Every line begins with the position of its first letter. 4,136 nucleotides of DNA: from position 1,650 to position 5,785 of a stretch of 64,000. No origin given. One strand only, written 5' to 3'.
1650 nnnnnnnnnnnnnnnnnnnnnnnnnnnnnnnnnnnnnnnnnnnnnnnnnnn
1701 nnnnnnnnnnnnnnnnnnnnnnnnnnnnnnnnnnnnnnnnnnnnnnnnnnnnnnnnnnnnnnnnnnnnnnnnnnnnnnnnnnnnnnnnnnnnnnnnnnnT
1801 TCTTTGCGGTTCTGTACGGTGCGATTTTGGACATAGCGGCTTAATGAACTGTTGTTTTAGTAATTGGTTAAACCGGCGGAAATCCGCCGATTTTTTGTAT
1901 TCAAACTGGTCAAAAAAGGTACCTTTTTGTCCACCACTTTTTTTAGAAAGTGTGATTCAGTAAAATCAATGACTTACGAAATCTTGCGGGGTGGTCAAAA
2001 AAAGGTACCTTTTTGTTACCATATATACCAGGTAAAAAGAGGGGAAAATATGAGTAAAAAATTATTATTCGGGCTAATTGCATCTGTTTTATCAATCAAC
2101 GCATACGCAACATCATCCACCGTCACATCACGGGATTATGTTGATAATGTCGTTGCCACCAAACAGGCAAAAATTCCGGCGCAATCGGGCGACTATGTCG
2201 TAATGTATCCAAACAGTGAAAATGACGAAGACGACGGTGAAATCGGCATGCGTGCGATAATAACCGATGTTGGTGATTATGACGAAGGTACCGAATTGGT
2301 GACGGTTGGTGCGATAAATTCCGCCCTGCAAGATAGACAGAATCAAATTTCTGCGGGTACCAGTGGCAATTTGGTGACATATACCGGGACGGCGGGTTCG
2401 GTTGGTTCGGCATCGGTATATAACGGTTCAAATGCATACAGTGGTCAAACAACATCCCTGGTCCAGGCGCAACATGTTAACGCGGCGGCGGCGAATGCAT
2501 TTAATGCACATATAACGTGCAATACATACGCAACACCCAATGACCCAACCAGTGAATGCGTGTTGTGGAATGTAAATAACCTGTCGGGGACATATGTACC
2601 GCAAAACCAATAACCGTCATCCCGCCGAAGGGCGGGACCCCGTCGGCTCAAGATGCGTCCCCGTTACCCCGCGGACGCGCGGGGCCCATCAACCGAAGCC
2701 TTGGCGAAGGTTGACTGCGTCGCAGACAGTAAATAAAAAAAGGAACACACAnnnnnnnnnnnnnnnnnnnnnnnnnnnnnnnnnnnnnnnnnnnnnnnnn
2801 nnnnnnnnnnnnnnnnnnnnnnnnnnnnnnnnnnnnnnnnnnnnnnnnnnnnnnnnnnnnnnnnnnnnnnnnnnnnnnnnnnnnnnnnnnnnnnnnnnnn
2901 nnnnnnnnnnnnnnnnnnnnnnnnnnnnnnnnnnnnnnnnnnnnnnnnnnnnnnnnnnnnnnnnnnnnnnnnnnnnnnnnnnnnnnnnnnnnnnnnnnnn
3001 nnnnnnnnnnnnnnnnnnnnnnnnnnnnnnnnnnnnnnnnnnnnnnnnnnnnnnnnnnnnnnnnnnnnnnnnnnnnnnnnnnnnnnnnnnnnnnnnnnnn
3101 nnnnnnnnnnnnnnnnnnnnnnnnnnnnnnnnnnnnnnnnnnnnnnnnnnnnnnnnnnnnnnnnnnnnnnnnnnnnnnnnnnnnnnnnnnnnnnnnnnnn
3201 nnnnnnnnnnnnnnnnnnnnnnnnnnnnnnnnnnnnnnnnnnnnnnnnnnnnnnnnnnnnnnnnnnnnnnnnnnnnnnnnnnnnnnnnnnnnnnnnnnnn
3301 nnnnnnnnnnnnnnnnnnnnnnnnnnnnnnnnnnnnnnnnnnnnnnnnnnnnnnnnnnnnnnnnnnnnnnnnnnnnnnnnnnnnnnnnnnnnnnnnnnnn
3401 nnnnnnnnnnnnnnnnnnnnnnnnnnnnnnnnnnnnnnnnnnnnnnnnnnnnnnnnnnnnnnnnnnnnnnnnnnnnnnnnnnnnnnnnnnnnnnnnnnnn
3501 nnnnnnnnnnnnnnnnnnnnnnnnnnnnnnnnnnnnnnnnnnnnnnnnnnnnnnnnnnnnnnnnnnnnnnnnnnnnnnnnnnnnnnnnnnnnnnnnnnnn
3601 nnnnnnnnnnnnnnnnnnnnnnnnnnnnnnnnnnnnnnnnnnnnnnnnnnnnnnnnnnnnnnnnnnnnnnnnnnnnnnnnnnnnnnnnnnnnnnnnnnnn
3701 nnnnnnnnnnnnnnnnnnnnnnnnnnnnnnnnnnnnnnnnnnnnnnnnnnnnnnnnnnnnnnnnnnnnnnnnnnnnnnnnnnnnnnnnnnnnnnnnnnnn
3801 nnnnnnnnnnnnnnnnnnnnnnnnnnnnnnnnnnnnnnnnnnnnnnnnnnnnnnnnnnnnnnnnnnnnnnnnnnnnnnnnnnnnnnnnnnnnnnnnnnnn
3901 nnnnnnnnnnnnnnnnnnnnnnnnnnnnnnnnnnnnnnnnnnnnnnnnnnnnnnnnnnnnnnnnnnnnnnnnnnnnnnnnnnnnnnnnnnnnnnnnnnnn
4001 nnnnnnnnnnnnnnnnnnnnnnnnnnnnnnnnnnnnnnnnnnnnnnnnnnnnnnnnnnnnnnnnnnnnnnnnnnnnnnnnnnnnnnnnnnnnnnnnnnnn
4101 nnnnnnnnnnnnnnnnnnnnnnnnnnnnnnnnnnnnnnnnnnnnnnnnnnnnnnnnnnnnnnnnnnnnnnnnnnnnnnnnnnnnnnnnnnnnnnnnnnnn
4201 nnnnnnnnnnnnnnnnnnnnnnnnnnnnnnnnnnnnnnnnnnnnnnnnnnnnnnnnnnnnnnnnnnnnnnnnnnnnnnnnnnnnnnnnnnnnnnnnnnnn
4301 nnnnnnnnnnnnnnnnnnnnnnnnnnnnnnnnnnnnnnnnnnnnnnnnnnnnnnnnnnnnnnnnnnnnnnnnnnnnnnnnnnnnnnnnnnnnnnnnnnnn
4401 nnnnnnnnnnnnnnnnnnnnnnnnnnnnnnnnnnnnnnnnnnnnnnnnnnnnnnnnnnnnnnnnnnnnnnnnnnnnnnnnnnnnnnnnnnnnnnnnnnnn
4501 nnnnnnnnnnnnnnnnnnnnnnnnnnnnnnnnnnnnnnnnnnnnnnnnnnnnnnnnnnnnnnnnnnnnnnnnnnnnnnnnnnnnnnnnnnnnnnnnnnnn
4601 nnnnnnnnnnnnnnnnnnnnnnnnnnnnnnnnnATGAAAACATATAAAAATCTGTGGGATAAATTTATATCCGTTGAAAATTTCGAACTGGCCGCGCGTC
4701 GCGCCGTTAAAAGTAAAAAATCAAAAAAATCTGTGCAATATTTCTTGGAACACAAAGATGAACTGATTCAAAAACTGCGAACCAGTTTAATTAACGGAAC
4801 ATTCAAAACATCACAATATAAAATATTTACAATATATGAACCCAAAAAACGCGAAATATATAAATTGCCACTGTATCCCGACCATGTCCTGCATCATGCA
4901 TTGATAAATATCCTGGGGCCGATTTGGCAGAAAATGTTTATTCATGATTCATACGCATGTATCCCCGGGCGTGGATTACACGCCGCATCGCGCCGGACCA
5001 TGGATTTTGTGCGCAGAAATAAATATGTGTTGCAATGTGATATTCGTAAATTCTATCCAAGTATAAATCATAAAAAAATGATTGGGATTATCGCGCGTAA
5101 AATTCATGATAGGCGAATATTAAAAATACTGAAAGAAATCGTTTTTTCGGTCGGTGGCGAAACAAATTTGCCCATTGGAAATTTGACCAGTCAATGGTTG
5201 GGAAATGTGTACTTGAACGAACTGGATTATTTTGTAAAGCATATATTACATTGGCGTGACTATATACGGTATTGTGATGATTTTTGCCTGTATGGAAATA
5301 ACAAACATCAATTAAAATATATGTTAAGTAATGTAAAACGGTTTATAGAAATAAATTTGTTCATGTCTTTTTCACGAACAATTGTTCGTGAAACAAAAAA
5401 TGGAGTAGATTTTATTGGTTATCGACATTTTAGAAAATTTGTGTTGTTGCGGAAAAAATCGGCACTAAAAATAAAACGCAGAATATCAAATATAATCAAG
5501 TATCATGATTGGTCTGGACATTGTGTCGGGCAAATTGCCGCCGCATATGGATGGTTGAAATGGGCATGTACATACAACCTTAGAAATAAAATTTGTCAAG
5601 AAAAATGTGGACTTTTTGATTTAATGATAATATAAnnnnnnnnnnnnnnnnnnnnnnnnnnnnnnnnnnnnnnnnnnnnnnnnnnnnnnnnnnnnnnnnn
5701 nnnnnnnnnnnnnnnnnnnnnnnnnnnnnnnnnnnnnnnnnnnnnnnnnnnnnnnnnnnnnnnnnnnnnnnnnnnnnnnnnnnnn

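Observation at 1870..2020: ~150-bp non-coding element conserved at ~93% identity upstream of two paralogs 51 kb apart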

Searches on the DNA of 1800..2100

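Call 61: search_rna_families(source=window, start=1800, end=2100, threshold=evalue, max_evalue=1)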
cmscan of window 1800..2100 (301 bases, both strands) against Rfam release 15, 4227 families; matches with E-value up to 1: 5.
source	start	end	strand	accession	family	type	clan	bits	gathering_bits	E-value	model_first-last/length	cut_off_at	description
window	1904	2023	-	RF04174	MIR4208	Gene; miRNA;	-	21.2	140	0.55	1-191/191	no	MIR4208 microRNA precursor family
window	1860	1939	-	RF02902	AaHKsRNA22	Gene; sRNA;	-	16.7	39.8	0.68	1-101/101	no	Aggregatibacter sRNA 22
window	1914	2013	-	RF01915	mir-2238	Gene; miRNA;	-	16.7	52.2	0.8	1-86/86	no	mir-2238 microRNA precursor family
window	1914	2015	+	RF04127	MIR8007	Gene; miRNA;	-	15.9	195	0.88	1-226/226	no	MIR8007 microRNA precursor family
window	1897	1960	-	RF01985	ZEB2_AS1_2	Gene; lncRNA;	-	13.5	70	0.78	1-61/61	no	ZEB2 antisense RNA 1 conserved region 2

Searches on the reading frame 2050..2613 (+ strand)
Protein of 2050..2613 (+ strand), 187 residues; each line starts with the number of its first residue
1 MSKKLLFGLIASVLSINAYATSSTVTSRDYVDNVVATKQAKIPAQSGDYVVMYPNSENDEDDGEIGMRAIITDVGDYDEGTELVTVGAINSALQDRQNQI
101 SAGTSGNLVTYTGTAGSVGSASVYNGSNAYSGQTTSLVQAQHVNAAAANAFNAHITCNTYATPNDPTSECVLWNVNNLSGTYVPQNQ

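Call 13: search_protein_families(library=pfam, proteins=[window:2050-2613:+], max_evalue=0.01)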
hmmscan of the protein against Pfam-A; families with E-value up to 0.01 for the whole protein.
window:2050-2613:+ (187 aa): 0 families

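Call 15: search_protein_families(library=ncbifam, proteins=[window:2050-2613:+], max_evalue=0.01)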
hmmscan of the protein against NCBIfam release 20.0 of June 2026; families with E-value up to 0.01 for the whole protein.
window:2050-2613:+ (187 aa): 0 families

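Call 54: find_encoding_contigs(protein=window:2050-2613:+, flank=1000, max_places=10)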
Protein window:2050-2613:+ (187 aa): 4 contigs read that carry it; 2 places shown.
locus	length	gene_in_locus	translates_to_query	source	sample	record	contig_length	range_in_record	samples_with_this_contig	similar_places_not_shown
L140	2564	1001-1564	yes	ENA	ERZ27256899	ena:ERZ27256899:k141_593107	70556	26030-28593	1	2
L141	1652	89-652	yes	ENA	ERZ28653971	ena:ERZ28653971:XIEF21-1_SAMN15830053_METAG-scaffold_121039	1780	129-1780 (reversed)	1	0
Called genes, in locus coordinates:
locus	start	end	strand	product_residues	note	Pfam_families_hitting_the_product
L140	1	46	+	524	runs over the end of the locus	PF00749:tRNA-synt_1c, PF19269:Anticodon_2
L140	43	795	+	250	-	PF03006:HlyIII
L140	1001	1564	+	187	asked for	-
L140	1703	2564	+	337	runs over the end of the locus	-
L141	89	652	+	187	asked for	-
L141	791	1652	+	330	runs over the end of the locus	?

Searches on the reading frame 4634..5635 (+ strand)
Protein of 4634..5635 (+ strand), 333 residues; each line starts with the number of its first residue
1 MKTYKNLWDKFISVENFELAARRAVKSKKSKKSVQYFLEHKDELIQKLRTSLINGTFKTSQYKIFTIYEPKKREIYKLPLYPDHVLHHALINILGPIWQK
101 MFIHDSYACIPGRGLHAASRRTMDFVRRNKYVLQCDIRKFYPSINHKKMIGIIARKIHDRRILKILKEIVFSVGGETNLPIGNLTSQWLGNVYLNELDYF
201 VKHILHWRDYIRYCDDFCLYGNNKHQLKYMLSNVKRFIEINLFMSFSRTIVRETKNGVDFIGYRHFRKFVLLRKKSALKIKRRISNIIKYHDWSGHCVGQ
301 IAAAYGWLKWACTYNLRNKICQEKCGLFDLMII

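Call 13: search_protein_families(library=pfam, proteins=[window:4634-5635:+], max_evalue=0.01)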
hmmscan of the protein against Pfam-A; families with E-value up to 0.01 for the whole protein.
window:4634-5635:+ (333 aa): 1 family
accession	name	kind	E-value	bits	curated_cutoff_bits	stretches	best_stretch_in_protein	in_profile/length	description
PF00078.32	RVT_1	-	2.3e-11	44.3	29.6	1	83-263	19-203/205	Reverse transcriptase (RNA-dependent DNA polymerase)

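Call 15: search_protein_families(library=ncbifam, proteins=[window:4634-5635:+], max_evalue=0.01)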
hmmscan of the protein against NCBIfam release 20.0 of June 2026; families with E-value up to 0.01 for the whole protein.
window:4634-5635:+ (333 aa): 10 families
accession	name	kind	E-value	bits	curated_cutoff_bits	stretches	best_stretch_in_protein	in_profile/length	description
TIGR04416.1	group_II_RT_mat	equivalog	1.5e-32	113.1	300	1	31-289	22-300/353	group II intron reverse transcriptase/maturase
NF038233.2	retron_St85_RT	exception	1.2e-19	70.7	235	1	59-245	22-206/289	retron St85 family RNA-directed DNA polymerase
NF041747.1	Drt3a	equivalog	3.1e-12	46.5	200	1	129-246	110-232/412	antiviral reverse transcriptase Drt3a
NF042941.1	Retron_TIR_antiphage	equivalog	4.8e-08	32.2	600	1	127-233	89-196/464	TIR domain-containing anti-phage reverse transcriptase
NF041746.1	Drt2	equivalog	2.3e-06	27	390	1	176-290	221-346/416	antiviral reverse transcriptase Drt2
TIGR04499.1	abortive_AbiA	subfamily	2.8e-06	26.4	250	1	128-227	144-258/615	AbiA family abortive infection protein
NF041750.1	Drt5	equivalog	5e-05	22.4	550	1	125-242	122-241/484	antiviral reverse transcriptase Drt5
NF038237.1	retron_Ec67_fus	exception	0.00017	20.2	450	1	127-226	109-210/572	retron Ec67 family RNA-directed DNA polymerase/endonuclease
NF033109.1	sensor_MecR1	exception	0.00037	19.1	1200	1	121-246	210-336/585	beta-lactam sensor/signal transducer MecR1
NF041749.1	Drt4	equivalog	0.00041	19.4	450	1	129-238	136-252/489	antiviral reverse transcriptase Drt4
